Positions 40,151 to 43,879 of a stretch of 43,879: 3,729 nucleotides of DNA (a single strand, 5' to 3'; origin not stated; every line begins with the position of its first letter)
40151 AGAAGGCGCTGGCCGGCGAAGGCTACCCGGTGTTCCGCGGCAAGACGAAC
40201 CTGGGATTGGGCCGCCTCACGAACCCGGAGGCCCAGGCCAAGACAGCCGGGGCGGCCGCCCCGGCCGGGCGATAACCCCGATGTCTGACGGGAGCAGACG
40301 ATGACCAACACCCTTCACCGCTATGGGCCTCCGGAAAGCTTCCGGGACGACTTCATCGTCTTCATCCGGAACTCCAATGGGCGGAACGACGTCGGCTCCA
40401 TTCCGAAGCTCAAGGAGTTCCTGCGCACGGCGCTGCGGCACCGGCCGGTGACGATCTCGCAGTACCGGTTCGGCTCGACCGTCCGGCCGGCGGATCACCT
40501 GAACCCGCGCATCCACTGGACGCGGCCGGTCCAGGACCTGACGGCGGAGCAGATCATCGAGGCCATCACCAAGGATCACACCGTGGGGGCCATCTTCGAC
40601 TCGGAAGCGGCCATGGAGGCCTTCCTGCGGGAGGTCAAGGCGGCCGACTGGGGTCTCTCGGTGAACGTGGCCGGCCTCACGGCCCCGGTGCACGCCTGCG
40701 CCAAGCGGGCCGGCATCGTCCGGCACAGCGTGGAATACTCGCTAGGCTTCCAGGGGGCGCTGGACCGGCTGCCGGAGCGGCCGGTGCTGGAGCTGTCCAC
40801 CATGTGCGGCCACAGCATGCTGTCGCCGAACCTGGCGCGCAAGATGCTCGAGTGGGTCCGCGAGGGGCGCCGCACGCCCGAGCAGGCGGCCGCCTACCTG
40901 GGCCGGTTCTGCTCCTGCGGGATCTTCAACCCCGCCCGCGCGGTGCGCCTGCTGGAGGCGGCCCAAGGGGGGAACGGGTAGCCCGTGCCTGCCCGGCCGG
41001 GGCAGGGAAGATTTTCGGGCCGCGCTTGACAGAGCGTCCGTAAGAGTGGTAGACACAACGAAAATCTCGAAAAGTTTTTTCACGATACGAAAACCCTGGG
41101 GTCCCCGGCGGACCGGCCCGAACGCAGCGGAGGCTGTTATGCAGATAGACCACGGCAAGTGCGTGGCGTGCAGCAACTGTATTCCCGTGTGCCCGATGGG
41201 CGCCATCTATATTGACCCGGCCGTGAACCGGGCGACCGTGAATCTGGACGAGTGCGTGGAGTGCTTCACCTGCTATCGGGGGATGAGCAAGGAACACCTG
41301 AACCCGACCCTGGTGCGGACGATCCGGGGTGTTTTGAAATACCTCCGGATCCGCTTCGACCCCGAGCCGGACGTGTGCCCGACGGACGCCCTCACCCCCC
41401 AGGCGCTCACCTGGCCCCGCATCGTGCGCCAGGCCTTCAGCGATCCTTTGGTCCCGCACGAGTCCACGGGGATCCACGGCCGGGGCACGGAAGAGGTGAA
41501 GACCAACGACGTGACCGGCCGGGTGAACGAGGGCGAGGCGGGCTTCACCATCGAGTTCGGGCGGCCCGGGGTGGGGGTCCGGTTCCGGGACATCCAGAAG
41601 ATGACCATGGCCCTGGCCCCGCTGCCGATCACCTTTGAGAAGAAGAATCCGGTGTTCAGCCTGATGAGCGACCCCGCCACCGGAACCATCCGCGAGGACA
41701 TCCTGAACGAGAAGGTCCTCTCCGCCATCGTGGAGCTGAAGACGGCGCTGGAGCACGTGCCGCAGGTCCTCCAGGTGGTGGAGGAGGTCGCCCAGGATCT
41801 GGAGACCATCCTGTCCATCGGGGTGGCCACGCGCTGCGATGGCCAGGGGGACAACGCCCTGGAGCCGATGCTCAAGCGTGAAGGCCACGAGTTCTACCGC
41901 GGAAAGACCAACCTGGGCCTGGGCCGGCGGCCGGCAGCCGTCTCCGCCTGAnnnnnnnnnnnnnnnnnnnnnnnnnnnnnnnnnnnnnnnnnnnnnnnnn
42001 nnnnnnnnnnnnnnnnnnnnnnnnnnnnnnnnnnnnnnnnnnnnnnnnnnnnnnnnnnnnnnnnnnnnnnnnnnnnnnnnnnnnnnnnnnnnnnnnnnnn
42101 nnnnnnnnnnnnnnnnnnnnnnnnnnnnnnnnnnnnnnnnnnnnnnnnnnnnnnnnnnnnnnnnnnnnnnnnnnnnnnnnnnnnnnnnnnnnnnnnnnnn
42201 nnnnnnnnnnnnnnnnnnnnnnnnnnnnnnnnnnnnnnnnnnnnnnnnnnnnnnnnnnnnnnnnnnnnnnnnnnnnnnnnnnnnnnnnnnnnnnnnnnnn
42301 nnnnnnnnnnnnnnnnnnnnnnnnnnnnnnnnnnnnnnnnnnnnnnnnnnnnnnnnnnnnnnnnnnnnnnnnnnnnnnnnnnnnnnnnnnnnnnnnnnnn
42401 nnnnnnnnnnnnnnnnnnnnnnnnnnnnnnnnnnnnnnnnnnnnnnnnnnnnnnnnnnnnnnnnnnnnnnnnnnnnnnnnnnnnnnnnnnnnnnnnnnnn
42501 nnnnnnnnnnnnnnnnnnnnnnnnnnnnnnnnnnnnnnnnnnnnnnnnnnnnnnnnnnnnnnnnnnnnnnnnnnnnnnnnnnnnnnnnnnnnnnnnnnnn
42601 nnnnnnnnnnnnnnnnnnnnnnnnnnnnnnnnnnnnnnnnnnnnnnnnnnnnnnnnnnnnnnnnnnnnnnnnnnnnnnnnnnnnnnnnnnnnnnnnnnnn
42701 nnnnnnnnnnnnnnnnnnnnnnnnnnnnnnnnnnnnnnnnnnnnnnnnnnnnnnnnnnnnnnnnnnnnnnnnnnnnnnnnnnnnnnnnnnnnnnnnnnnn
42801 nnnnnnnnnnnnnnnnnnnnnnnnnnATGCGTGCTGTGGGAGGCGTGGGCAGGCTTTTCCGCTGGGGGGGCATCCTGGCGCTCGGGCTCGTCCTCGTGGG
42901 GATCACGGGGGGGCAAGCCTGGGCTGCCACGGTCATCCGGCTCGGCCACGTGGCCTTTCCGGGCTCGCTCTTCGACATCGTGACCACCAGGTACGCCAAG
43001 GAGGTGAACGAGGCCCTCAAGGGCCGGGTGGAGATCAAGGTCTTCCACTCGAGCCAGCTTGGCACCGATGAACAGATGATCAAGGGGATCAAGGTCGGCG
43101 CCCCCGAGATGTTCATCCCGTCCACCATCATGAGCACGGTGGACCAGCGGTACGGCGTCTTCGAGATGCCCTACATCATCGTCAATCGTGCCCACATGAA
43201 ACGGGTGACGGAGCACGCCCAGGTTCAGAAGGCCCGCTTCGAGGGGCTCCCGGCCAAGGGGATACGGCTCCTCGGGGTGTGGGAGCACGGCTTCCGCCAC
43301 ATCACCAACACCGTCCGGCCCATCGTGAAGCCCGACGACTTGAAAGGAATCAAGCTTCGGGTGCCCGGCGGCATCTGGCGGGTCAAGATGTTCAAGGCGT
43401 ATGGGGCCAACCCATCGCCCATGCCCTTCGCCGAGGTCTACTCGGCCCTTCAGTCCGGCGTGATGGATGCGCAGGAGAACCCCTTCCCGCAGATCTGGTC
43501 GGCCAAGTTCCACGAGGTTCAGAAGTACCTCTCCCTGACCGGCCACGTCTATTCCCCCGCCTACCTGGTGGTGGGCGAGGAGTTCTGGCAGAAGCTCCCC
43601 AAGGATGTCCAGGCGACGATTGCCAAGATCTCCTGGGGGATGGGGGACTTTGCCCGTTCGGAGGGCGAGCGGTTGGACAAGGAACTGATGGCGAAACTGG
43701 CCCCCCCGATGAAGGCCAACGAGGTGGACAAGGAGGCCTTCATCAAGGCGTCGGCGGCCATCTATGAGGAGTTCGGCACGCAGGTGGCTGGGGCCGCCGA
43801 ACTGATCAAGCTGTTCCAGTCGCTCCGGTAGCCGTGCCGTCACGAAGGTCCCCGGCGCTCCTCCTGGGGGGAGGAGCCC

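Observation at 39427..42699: Tandemly duplicated two-gene module of unassignable Fe-S / Cys-rich proteins (A1-B1-A2-B2), the best candidate for an undescribed system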

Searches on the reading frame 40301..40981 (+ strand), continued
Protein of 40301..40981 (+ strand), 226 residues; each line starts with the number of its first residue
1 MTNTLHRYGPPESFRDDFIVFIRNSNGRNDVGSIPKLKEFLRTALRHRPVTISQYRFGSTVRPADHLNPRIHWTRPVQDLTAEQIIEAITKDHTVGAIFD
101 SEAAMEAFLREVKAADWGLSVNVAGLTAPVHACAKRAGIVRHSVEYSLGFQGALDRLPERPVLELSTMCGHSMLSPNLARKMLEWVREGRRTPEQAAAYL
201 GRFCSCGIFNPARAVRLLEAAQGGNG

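Call 60: find_encoding_contigs(protein=P0497, flank=10000, max_places=2)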
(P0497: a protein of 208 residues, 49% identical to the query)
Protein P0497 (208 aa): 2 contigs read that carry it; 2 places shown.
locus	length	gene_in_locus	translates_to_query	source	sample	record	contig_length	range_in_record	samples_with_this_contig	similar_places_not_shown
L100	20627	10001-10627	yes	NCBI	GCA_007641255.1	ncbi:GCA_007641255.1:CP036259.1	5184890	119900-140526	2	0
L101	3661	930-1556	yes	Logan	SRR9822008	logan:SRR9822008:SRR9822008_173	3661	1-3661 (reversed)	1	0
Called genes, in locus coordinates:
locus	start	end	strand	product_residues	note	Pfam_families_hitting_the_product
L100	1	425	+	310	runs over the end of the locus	PF00535:Glycos_transf_2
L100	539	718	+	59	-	-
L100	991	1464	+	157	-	PF03061:4HBT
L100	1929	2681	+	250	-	PF00142:Fer4_NifH (faint), PF01656:CbiA, PF01935:DUF87 (faint), PF02374:ArsA_ATPase (weak), PF10609:ParA (faint), PF13614:AAA_31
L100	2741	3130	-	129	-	-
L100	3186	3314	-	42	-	-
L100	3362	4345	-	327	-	PF04166:PdxA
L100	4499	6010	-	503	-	PF01970:TctA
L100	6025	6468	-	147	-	PF07331:TctB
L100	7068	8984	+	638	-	PF06506:PrpR_N, PF00989:PAS (weak), PF00158:Sigma54_activat, PF14532:Sigma54_activ_2, PF07724:AAA_2 (weak), PF07728:AAA_5, PF25601:AAA_lid_14, PF02954:HTH_8, +2 more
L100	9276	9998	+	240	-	PF00037:Fer4 (weak), PF12797:Fer4_2 (faint), PF12837:Fer4_6 (faint), PF12838:Fer4_7 (weak), PF13183:Fer4_8 (faint), PF13187:Fer4_9 (faint), PF13237:Fer4_10 (weak), PF14697:Fer4_21, +1 more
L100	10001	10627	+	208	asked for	-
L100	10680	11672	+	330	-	PF03401:TctC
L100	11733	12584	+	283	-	PF02548:Pantoate_transf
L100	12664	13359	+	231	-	PF03741:TerC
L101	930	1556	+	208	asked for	-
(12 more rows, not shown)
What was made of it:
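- A'-B'-TctC with TctBA occurs in Sporomusa termitida (call 60).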

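Call 61: find_encoding_contigs(protein=P0487, flank=10000, max_places=2)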
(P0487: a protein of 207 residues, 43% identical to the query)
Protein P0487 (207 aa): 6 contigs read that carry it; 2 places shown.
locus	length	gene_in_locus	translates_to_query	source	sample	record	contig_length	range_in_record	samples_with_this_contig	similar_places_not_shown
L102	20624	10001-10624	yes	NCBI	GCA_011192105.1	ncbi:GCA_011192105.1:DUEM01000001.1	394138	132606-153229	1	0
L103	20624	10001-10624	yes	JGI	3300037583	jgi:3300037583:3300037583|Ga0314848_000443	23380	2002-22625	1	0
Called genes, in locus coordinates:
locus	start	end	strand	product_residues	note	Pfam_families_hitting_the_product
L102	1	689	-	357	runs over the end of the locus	PF00180:Iso_dh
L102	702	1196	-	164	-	PF06434:Aconitase_2_N (weak), PF00694:Aconitase_C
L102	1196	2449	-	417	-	PF00330:Aconitase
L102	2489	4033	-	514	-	PF01039:Carboxyl_trans, PF03255:ACCA (weak)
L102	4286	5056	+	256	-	PF00809:Pterin_bind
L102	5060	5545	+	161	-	PF01288:HPPK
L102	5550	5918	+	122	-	PF01242:PTPS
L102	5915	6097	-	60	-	PF03966:Trm112p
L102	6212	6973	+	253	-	PF03328:HpcH_HpaI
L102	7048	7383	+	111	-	PF02597:ThiS (weak)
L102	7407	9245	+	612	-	PF02730:AFOR_N, PF01314:AFOR_C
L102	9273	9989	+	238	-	PF00037:Fer4 (weak), PF12797:Fer4_2 (faint), PF14697:Fer4_21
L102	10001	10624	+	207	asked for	-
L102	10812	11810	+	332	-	PF02754:CCG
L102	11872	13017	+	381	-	PF02589:LUD_dom, PF13187:Fer4_9 (faint), PF12838:Fer4_7 (weak), PF13183:Fer4_8, PF13237:Fer4_10 (faint), PF13534:Fer4_17 (weak)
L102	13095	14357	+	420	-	PF09861:Lar_N, PF21113:LarA_C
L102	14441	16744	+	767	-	PF01326:PPDK_N, PF00391:PEP-utilizers, PF02896:PEP-utilizers_C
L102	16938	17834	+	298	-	PF01261:AP_endonuc_2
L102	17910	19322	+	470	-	PF01565:FAD_binding_4, PF02913:FAD-oxidase_C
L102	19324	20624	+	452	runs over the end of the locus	PF01565:FAD_binding_4, PF02913:FAD-oxidase_C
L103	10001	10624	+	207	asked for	-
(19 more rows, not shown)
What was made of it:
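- Closest known: LutABC / GlcF-type Fe-S hydroxy-acid oxidoreductases. Same: LutA- and LutB-like genes lie immediately downstream of A'-B' in Dehalococcoidia (call 61).
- In Dehalococcoidia the pair directly follows an aldehyde:ferredoxin oxidoreductase and precedes LutA/LutB-like genes (call 61).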

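Call 78: search_protein_families(library=padloc, proteins=[window:40301-40981:+], max_evalue=0.01)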
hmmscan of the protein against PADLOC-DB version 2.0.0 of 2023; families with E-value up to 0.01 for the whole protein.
window:40301-40981:+ (226 aa): 0 families

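Call 84: search_dna_similar(query=window:40301-40981:+, collection=plasmids, mode=protein, max_evalue=0.001, max_rows=20)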
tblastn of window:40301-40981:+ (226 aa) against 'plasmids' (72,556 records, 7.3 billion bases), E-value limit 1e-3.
No match.

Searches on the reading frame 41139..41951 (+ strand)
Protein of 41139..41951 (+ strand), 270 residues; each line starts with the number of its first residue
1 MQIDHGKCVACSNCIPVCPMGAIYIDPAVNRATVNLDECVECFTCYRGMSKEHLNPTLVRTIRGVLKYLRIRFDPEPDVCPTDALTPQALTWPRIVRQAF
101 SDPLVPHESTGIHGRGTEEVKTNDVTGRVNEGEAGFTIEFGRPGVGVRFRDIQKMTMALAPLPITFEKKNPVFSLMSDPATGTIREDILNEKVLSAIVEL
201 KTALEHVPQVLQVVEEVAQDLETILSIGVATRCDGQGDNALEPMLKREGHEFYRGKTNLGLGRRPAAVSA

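Call 3: search_protein_families(library=pfam, proteins=[window:41139-41951:+], max_evalue=1)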
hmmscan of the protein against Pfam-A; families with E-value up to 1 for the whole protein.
window:41139-41951:+ (270 aa): 10 families
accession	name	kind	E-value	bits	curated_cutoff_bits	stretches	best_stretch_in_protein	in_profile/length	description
PF13237.11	Fer4_10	-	3.8e-08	33.6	25.5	1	1-46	2-49/53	4Fe-4S dicluster domain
PF00037.32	Fer4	-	9.3e-08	32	21.1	1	2-24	2-24/24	4Fe-4S binding domain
PF12838.12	Fer4_7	-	2.6e-07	31.4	27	1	7-46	1-45/52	4Fe-4S dicluster domain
PF12837.12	Fer4_6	-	4.2e-05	23.7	25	1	2-23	3-24/24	4Fe-4S binding domain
PF13187.11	Fer4_9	-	5.3e-05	23.6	27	1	7-47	1-45/52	4Fe-4S dicluster domain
PF14697.11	Fer4_21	-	0.00036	21.1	35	1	2-46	2-48/59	4Fe-4S dicluster domain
PF13746.11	Fer4_18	-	0.0041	17.7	27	1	4-60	57-110/114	4Fe-4S dicluster domain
PF13484.11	Fer4_16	-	0.0079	17.4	30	1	7-35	1-25/66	4Fe-4S double cluster binding domain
PF12797.12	Fer4_2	-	0.019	15.4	24.5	1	3-19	5-21/22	4Fe-4S binding domain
PF25160.1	LdpA_Fe-S-bd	-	0.26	11.6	27.6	1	5-24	25-44/49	LdpA Fe-S cluster-binding domain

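Call 5: search_protein_families(library=ncbifam, proteins=[window:41139-41951:+], max_evalue=1)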
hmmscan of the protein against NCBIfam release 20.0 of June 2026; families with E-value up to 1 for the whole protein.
window:41139-41951:+ (270 aa): 79 families (the best 25 are shown)
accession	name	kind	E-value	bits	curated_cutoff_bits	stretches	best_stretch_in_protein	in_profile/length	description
NF040864.1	HgcB_ferredoxin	equivalog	1.8e-05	24.5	99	1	2-48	10-55/93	mercury methylation ferredoxin HgcB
NF006221.0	PRK08348.1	subfamily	2.5e-05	24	124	1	3-46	41-84/136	NADH-plastoquinone oxidoreductase subunit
TIGR04395.1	cutC_activ_rSAM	equivalog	6.5e-05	22.3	360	1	4-64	52-114/309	choline TMA-lyase-activating enzyme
NF045874.1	Vhu_polyferre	exception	0.0001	21.2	600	1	7-47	129-167/381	F420-non-reducing hydrogenase associated-polyferredoxin VhuB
TIGR02700.1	flavo_MJ0208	hypoth_equivalog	0.00012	21.5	251.35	1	2-47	144-187/234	dihydromethanopterin reductase (acceptor)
NF043039.1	HgcAB_like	equivalog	0.00017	21.3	285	1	2-46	296-341/350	HgcAB-like fusion protein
TIGR04041.1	activase_YjjW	hypoth_equivalog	0.00037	20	250.2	1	6-49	41-82/276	YjjW family glycine radical enzyme activase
NF010369.0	PRK13795.1-4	equivalog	0.00039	18.8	1086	1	7-46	577-616/633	hypothetical protein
NF058577.1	FdxA_fam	equivalog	0.00042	20.4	65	1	7-46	8-45/52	4Fe-4S ferredoxin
NF010367.0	PRK13795.1-2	equivalog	0.00047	18.7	456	1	6-46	536-576/584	hypothetical protein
TIGR03149.1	cyt_nit_nrfC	equivalog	0.00048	19.5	377.6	1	8-46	94-134/225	cytochrome c nitrite reductase Fe-S protein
NF033683.1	di_4Fe-4S_YfhL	equivalog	0.00056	20.2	86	1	6-47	7-46/80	YfhL family 4Fe-4S dicluster ferredoxin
NF038196.1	ferrodoxin_EFR1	subfamily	0.00062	19.9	75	1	6-47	184-222/242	EFR1 family ferrodoxin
TIGR01971.1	NuoI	subfamily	0.00063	19.3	113.05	1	2-36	77-111/121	NADH-quinone oxidoreductase, chain I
NF042909.1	FMH_DH_FwdF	exception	0.00074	18.7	375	1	3-46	222-266/336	tungsten-dependent formylmethanofuran dehydrogenase subunit FwdF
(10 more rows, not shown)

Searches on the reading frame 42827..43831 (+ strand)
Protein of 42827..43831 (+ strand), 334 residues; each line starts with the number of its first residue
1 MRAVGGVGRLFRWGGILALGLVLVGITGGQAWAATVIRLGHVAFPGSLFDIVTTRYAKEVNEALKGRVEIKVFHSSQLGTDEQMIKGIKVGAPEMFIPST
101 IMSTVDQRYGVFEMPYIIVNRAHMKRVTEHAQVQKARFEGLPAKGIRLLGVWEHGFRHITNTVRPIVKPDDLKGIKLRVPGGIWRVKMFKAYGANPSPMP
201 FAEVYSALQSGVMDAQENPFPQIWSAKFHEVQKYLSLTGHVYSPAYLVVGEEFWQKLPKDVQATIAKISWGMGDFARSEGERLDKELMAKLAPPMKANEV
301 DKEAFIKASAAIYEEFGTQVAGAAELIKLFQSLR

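Call 46: search_protein_families(library=ncbifam, proteins=[window:42827-43831:+], max_evalue=0.00001)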
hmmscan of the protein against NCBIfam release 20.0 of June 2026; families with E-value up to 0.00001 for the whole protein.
window:42827-43831:+ (334 aa): 2 families
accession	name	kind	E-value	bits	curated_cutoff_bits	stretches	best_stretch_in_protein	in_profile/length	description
TIGR00787.1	dctP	subfamily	1e-67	228.3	175.05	1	53-291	15-253/257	DctP family TRAP transporter solute-binding subunit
NF037995.1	TRAP_S1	subfamily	3e-60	203.9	50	1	39-291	2-253/271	TRAP transporter substrate-binding protein DctP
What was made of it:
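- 42827..43831 (+): DctP-family TRAP solute-binding protein. DctQ and DctM follow in contigs carrying the same locus. TIGR00787 at 228 bits (call 46).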
